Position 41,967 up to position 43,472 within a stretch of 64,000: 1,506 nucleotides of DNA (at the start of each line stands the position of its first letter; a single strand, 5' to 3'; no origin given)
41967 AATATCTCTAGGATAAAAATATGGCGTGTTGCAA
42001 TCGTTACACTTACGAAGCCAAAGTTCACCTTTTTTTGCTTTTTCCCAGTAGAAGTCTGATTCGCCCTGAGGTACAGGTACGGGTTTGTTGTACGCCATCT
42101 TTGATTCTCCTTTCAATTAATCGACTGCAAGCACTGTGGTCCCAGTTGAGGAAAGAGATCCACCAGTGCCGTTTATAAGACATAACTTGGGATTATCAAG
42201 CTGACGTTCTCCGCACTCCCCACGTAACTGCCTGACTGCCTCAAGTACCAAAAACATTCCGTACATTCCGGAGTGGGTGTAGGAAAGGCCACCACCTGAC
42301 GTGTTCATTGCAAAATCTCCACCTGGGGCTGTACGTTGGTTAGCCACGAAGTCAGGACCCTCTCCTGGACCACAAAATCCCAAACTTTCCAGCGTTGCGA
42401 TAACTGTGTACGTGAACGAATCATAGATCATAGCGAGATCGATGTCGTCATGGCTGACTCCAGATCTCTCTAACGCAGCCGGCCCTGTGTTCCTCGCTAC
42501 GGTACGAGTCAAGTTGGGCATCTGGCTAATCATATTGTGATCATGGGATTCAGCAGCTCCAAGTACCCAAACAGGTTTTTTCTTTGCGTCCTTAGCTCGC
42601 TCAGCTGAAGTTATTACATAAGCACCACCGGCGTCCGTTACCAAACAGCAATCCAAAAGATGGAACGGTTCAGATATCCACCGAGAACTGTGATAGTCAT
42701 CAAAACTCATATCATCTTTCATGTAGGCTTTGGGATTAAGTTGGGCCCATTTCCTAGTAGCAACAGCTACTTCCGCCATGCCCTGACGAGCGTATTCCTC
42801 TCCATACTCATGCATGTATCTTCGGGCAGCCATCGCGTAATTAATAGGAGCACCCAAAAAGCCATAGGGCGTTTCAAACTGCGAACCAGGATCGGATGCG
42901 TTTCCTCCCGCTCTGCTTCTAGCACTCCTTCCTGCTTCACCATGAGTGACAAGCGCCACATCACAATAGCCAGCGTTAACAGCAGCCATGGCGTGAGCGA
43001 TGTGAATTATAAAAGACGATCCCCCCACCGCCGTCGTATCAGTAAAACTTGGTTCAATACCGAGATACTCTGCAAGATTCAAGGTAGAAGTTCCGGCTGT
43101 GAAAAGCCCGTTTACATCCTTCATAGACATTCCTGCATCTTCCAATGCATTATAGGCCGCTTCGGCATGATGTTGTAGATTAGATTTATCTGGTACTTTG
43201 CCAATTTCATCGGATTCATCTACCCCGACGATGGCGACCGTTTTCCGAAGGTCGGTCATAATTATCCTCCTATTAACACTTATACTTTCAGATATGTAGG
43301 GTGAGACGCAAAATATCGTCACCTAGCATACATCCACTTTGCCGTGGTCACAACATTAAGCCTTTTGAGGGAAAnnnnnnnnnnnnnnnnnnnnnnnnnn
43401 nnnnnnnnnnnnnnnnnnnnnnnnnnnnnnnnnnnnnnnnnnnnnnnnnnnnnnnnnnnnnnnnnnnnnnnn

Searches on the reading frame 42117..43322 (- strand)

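Call 11: search_protein_families(library=ncbifam, proteins=[window:42117-43322:-], max_evalue=1e-8)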
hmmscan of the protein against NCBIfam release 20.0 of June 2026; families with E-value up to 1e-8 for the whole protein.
window:42117-43322:- (401 aa): 20 families
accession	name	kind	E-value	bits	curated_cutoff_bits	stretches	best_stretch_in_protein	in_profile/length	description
NF004811.0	PRK06158.1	subfamily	1.2e-135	452.4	421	1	24-399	5-379/384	acetyl-CoA acetyltransferase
NF006010.0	PRK08142.1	subfamily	7.5e-93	311.4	462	1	26-394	4-378/388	thiolase domain-containing protein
NF005892.0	PRK07855.1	subfamily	1.3e-74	251.5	469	1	24-388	3-379/390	lipid-transfer protein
NF004720.0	PRK06064.1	subfamily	6.1e-55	186.6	420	1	27-398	2-385/389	thiolase domain-containing protein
NF053570.1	AcCoTHIOL_METTL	equivalog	1.1e-46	159.4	600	1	28-393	3-376/385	acetyl-CoA acetyltransferase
NF009228.0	PRK12578.1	subfamily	4.5e-41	140.8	485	1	26-379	2-365/387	thiolase domain-containing protein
NF004810.0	PRK06157.1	equivalog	7.6e-41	140.6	403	1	23-391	3-386/400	acetyl-CoA acetyltransferase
NF053628.1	BnzsclthlBbsBGT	equivalog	3e-38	131.6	750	1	88-394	73-376/389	benzoylsuccinyl-CoA thiolase subunit BbsB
NF004715.0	PRK06059.1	equivalog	2.3e-37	128.9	424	1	28-397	5-395/399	lipid-transfer protein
NF006102.0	PRK08256.1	subfamily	1.1e-34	120.2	436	1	47-384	23-377/394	lipid-transfer protein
NF006180.0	PRK08313.1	subfamily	6.4e-34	117.4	514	1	27-389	4-373/389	thiolase domain-containing protein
NF005704.0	PRK07516.1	subfamily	4.7e-31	108.1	412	1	27-390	2-377/389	thiolase domain-containing protein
NF004982.0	PRK06365.1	equivalog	1.2e-29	103.6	695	2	83-256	81-255/430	thiolase domain-containing protein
NF004721.0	PRK06065.1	equivalog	4.1e-24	85.2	455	1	25-397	8-389/393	thiolase domain-containing protein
NF004722.0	PRK06066.1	equivalog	4.6e-21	75.2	516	1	92-384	77-368/385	thiolase domain-containing protein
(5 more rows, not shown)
